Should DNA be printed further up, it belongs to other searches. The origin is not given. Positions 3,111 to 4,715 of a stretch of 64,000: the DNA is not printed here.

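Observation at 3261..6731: Compact operon of TonB-dependent receptor, unannotated Cys-Cys peptide and radical SAM/SPASM enzyme: candidate novel RiPP with a dedicated importer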

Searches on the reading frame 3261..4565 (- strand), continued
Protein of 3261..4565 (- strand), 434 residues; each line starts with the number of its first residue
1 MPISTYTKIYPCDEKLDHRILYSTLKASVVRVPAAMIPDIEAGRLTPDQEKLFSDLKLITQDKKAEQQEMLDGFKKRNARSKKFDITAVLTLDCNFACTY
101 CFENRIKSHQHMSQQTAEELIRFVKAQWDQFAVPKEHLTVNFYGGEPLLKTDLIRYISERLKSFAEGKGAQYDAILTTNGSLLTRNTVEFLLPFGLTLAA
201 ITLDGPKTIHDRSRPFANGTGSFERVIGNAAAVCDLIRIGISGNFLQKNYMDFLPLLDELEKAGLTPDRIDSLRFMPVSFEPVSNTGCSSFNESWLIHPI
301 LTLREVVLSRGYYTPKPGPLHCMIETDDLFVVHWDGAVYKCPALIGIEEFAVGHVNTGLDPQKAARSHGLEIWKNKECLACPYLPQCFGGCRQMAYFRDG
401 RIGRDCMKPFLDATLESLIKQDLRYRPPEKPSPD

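Call 39: find_encoding_contigs(protein=P0102, flank=7000, max_places=1)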
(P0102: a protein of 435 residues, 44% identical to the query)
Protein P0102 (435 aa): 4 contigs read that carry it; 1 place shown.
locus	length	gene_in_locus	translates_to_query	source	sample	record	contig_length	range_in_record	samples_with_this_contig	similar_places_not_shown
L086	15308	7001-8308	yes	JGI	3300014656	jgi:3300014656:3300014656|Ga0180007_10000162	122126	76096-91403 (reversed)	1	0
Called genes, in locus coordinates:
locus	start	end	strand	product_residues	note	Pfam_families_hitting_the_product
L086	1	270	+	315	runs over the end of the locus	PF01073:3Beta_HSD, PF01370:Epimerase, PF02719:Polysacc_synt_2, PF04321:RmlD_sub_bind, PF13460:NAD_binding_10, PF16363:GDP_Man_Dehyd, PF07993:NAD_binding_4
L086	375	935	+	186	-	PF02397:Bac_transf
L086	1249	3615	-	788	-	PF09984:sCache_4 (faint), PF00672:HAMP, PF00512:HisKA (weak), PF02518:HATPase_c, PF00072:Response_reg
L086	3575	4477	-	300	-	PF04392:ABC_sub_bind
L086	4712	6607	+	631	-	PF07715:Plug, PF00593:TonB_dep_Rec_b-barrel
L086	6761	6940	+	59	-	-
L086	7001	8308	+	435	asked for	PF13353:Fer4_12 (weak), PF04055:Radical_SAM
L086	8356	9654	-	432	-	PF01368:DHH, PF02272:DHHA1, PF00571:CBS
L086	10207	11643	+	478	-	PF00989:PAS (weak), PF08448:PAS_4, PF13426:PAS_9, PF00990:GGDEF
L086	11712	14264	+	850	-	PF05226:CHASE2, PF00069:Pkinase, PF07714:PK_Tyr_Ser-Thr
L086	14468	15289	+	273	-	PF00481:PP2C, PF13672:PP2C_2, PF07228:SpoIIE (weak)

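Call 40: find_encoding_contigs(protein=P0113, flank=7000, max_places=1)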
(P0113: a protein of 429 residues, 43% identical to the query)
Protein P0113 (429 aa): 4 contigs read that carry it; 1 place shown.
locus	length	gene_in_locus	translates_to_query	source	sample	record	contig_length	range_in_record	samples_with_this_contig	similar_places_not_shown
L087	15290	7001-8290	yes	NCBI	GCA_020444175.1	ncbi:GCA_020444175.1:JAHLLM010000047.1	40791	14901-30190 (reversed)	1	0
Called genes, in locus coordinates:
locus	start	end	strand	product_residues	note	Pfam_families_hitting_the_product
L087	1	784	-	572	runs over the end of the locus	PF02518:HATPase_c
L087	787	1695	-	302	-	PF04392:ABC_sub_bind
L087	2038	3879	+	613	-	PF07715:Plug, PF00593:TonB_dep_Rec_b-barrel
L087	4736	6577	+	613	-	PF07715:Plug, PF00593:TonB_dep_Rec_b-barrel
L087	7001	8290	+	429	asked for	PF04055:Radical_SAM, PF13353:Fer4_12 (weak)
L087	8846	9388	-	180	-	PF01797:Y1_Tnp (weak)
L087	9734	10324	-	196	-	-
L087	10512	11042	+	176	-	PF00160:Pro_isomerase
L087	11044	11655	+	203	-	PF02663:FmdE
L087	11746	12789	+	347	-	PF00994:MoCF_biosynth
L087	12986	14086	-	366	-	PF01522:Polysacc_deac_1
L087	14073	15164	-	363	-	PF01832:Glucosaminidase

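Call 41: find_encoding_contigs(protein=P0061, flank=7000, max_places=1)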
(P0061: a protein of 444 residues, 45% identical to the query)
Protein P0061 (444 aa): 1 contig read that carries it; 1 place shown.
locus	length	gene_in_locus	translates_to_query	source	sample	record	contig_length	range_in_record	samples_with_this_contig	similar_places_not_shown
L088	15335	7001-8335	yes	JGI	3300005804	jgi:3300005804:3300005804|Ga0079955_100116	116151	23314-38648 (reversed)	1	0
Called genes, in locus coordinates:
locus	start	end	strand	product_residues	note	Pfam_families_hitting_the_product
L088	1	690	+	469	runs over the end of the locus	PF01266:DAO (weak), PF01593:Amino_oxidase, PF13450:NAD_binding_8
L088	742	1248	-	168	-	PF01327:Pep_deformylase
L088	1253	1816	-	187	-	PF13291:ACT_4 (faint), PF13740:ACT_6, PF13840:ACT_7 (faint), PF22629:ACT_AHAS_ss (faint), PF13740:ACT_6 (weak), PF01842:ACT (weak)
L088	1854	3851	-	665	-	PF00672:HAMP, PF00512:HisKA, PF02518:HATPase_c, PF00072:Response_reg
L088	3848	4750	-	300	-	PF04392:ABC_sub_bind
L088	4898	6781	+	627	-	PF07715:Plug, PF00593:TonB_dep_Rec_b-barrel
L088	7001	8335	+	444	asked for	PF04055:Radical_SAM, PF13353:Fer4_12 (weak)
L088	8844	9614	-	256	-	PF02086:MethyltransfD12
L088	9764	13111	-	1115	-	PF20155:TMP_3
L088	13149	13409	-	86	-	-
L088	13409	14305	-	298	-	-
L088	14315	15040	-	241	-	-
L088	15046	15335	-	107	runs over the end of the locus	-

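Call 43: predict_structure(alignment_id=A1)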
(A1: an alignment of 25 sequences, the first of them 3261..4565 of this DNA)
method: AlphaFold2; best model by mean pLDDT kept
length: 434 residues; sequences in the alignment: 25
mean_pLDDT: 88.6   pTM: 0.87
mean pLDDT of the five models: 88.6, 86.3, 84.7, 84.6, 83.1
residues with pLDDT >= 90: 277; 70-90: 124; 50-70: 23; < 50: 10
segments of 3 or more residues with pLDDT < 50: 282-287, 431-434
pLDDT, mean of each block of 10 residues (from residue 1): 94 94 93 95 93 96 91 83 95 84 71 96 96 94 89 98 98 96 97 98 94 91 97 98 90 95 96 84 47 82 95 85 78 94 86 95 79 84 82 76 78 94 81 36
secondary structure, 60 per line:
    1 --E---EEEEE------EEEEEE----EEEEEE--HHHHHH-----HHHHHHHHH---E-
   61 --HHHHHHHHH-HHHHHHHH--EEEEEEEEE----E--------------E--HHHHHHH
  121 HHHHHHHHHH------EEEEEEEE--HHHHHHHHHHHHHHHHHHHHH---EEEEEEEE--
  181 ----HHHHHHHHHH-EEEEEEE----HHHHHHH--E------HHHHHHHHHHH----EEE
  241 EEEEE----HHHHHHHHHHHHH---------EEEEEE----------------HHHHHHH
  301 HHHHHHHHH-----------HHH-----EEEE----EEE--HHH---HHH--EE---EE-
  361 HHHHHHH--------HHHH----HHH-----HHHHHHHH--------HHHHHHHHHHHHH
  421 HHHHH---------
elements in order: E7-11 E18-23 E28-33 H36-41 H47-55 H63-71 H73-80 E83-91 H114-130 E137-144 H147-167 E171-178 H185-194 E196-202 H207-213 H223-233 E238-245 H250-262 E272-277 H294-309 E329-332 E337-339 H361-367 H376-379 H392-399 H408-425

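Call 47: fold_search(model_id=the predicted structure, library=pdb)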
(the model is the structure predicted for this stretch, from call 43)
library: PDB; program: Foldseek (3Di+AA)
matches with E <= 10: 1617; with E <= 0.001: 118
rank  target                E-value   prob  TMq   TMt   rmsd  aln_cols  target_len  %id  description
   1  5why_B                3.0e-20  1.00  0.65  0.67   9.3       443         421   18  Structural Insights into Thioether Bond Formation in the Biosynthesis of Sactipeptides (released 2017-07-26)
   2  5why_A                5.0e-19  1.00  0.67  0.69   9.1       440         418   19  Structural Insights into Thioether Bond Formation in the Biosynthesis of Sactipeptides (released 2017-07-26)
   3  5wgg_A                6.8e-19  1.00  0.66  0.65   9.0       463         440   18  Structural Insights into Thioether Bond Formation in the Biosynthesis of Sactipeptides (released 2017-07-26)
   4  4k38_B                2.6e-15  1.00  0.60  0.70   4.6       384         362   18  Native anSMEcpe with bound AdoMet and Kp18Cys peptide (released 2013-05-08)
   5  4k37_A                3.5e-15  1.00  0.57  0.67   5.8       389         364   18  Native anSMEcpe with bound AdoMet (released 2013-05-08)
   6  4k39_A                3.8e-15  1.00  0.59  0.69   4.8       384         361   18  Native anSMEcpe with bound AdoMet and Cp18Cys peptide (released 2013-05-08)
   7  4k36_A                3.8e-15  1.00  0.57  0.64   5.9       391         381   18  His6 tagged anSMEcpe with bound AdoMet (released 2013-05-08)
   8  4k37_B                4.0e-15  1.00  0.57  0.67   5.0       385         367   18  Native anSMEcpe with bound AdoMet (released 2013-05-08)
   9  4k38_A                4.8e-15  1.00  0.57  0.66   5.3       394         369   18  Native anSMEcpe with bound AdoMet and Kp18Cys peptide (released 2013-05-08)
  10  4k36_B                6.4e-15  1.00  0.58  0.68   5.1       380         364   18  His6 tagged anSMEcpe with bound AdoMet (released 2013-05-08)
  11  4k39_B                1.9e-14  1.00  0.58  0.68   5.7       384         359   18  Native anSMEcpe with bound AdoMet and Cp18Cys peptide (released 2013-05-08)
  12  9gmc_C                3.1e-14  1.00  0.60  0.69   5.4       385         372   18  Crystal structure of the complex formed between the radical SAM protein ChlB and the R3A mutant of ChlA (released 2025-06-25)
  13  9gmc_A                3.4e-14  1.00  0.61  0.69   5.3       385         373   19  Crystal structure of the complex formed between the radical SAM protein ChlB and the R3A mutant of ChlA (released 2025-06-25)
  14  8vpo                  3.7e-14  1.00  0.66  0.64   5.7       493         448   14  X-Ray Crystal Structure of TigE from Paramaledivibacter caminithermalis (released 2024-02-07)
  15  5v1s_A                7.1e-14  1.00  0.53  0.54  11.6       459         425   15  Crystal structure of Streptococcus suis SuiB bound to S-adenosylmethionine (released 2017-08-30)
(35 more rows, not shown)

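Call 50: search_protein_families(library=pfam, proteins=[L005:734-2845:+, L005:6603-7748:-, L005:7913-9820:+, L008:1-561:+, L008:6757-7332:+, L013:384-1787:+, L013:6394-7152:-, L038:27-1319:+, L038:1536-2456:+, L013:7322-8020:-], max_evalue=0.001)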
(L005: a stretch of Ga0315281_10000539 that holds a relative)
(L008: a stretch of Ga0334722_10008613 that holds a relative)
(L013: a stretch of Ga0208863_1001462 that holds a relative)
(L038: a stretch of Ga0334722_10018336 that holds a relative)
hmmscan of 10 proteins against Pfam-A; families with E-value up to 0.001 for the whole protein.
L005:734-2845:+ (703 aa): 8 families
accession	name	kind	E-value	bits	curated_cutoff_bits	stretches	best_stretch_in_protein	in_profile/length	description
PF13328.12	HD_4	-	4e-50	170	27.2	1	26-175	1-155/156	HD domain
PF04607.23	RelA_SpoT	-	3.5e-39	134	27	1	235-345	1-112/113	Region found in RelA / SpoT proteins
PF02824.27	TGS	-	7.8e-25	87.1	22.2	1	384-443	1-60/60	TGS domain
PF13291.12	ACT_4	-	1.2e-17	64.8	27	1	630-703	6-80/80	ACT domain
PF19296.4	RelA_AH_RIS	-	2.7e-17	63.9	23.8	1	455-559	2-103/185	RelA/SpoT, AH and RIS domains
PF01966.28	HD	-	1.6e-09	38.5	22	1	45-144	1-116/116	HD domain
PF01842.31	ACT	-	3.6e-06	27.1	27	1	636-696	6-65/66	ACT domain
PF22629.2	ACT_AHAS_ss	-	8.5e-05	23.1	27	1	636-699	4-66/67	AHAS small subunit-like ACT domain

L005:6603-7748:- (381 aa): 2 families
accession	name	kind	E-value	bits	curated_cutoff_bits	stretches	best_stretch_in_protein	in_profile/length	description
PF13635.12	DUF4143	-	2.1e-33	115.8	28.1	1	173-323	2-159/160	Domain of unknown function (DUF4143)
PF13173.12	AAA_14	-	1.4e-18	67.6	27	1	18-127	2-123/129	AAA domain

L005:7913-9820:+ (635 aa): 12 families
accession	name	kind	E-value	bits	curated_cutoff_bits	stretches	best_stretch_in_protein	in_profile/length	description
PF00158.32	Sigma54_activat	-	1.3e-71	240.2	20.2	1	321-487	1-167/168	Sigma-54 interaction domain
PF25601.1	AAA_lid_14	-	3.9e-24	84.7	27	1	493-570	1-78/87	AAA+ ATPase lid domain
PF14532.12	Sigma54_activ_2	-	2.2e-19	70.5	25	1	322-492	1-138/138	Sigma-54 interaction domain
PF00072.30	Response_reg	-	7.4e-16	58.7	30.2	1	46-157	1-107/111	Response regulator receiver domain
PF00989.32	PAS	-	8.3e-13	48.8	22.6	1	184-294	6-112/113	PAS fold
PF13426.13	PAS_9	-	1e-12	48.7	27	1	190-297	2-103/103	PAS domain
PF02954.25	HTH_8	-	5.4e-10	39.3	22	1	591-629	4-42/42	Bacterial regulatory protein, Fis family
PF07728.20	AAA_5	-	1.5e-07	32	22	1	345-454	2-107/139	AAA domain (dynein-related subfamily)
PF07724.20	AAA_2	-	1.4e-06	28.9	27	1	343-455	4-117/166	AAA domain (Cdc48 subfamily)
PF08448.16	PAS_4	-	2.2e-05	25.1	23.1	1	187-300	3-110/110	PAS fold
PF13188.13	PAS_8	-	4.8e-05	23.6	21.8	1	183-221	5-40/65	PAS domain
PF18024.7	HTH_50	-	0.00089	19.3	27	0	583-631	2-49/50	Helix-turn-helix domain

L008:1-561:+ (186 aa): 0 families

L008:6757-7332:+ (191 aa): 3 families
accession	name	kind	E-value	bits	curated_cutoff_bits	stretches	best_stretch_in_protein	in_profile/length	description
PF13023.12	HD_3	-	3.5e-32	112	22.5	1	12-163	2-160/165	HD domain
PF12917.13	YfbR-like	-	5e-08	33.3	25.9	1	29-158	23-165/182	5'-deoxynucleotidase YfbR-like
PF01966.28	HD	-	1.6e-06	28.8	22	1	32-129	1-114/116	HD domain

L013:384-1787:+ (467 aa): 2 families
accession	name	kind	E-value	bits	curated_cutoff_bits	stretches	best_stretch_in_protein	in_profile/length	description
PF02127.20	Peptidase_M18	-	8.6e-83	279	24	1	46-465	1-432/432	Aminopeptidase I zinc metalloprotease (M18)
PF05343.19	Peptidase_M42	-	2.6e-05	23.9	23.2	0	342-457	185-289/292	M42 glutamyl aminopeptidase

L013:6394-7152:- (252 aa): 1 family
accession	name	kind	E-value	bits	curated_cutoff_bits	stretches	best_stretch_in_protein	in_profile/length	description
PF00072.30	Response_reg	-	7e-25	87.8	30.2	1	53-160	1-107/111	Response regulator receiver domain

L038:27-1319:+ (430 aa): 1 family
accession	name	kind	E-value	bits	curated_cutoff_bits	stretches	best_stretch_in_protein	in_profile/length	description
PF00815.25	Histidinol_dh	-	3.1e-183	609.9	27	1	21-427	3-411/411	Histidinol dehydrogenase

L038:1536-2456:+ (306 aa): 4 families
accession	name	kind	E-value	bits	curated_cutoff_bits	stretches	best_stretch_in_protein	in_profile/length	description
PF01634.23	HisG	-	2.5e-46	157.9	25.5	1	66-226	1-157/158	ATP phosphoribosyltransferase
PF08029.16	HisG_C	-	2e-22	79.5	23.5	1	231-303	1-73/73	HisG, C-terminal domain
PF12974.12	Phosphonate-bd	-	6.1e-05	23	27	1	90-137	64-110/242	ABC transporter, phosphonate, periplasmic substrate-binding protein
PF09084.16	NMT1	-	0.00056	20.3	20.5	1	115-148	76-109/216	NMT1/THI5 like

L013:7322-8020:- (232 aa): 4 families
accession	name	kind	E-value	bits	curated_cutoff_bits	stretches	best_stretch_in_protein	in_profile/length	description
PF00005.33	ABC_tran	-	1e-33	117.3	25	1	33-180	2-136/137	ABC transporter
PF02463.25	SMC_N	-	1.8e-07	31.2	40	1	150-224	134-211/220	RecF/RecN/SMC N terminal domain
PF13304.12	AAA_21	-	1.7e-06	28.8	27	0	156-213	241-301/304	AAA domain, putative AbiEii toxin, Type IV TA system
PF13555.12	AAA_29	-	0.00095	19.3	27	0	42-60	23-41/61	P-loop containing region of AAA domain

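Call 62: find_encoding_contigs(protein=P0099, flank=7000, max_places=1)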
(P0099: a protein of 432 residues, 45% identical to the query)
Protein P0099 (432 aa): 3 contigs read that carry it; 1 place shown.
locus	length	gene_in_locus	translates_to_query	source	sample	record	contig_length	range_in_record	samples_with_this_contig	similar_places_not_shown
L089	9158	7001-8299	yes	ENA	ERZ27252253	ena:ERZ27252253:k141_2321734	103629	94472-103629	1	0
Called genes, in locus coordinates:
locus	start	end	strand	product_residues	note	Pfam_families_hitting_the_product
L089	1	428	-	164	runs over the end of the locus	PF26390:MamS_MamX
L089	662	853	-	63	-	-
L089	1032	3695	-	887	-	PF00672:HAMP, PF00512:HisKA (faint), PF00989:PAS, PF08448:PAS_4, PF13188:PAS_8 (weak), PF13426:PAS_9, PF02518:HATPase_c, PF00072:Response_reg, +1 more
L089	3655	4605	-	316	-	PF04392:ABC_sub_bind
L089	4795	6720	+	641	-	PF07715:Plug, PF00593:TonB_dep_Rec_b-barrel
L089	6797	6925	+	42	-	-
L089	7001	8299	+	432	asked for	PF13353:Fer4_12 (weak), PF04055:Radical_SAM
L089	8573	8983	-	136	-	PF01243:PNPOx_N, PF16242:Pyrid_ox_like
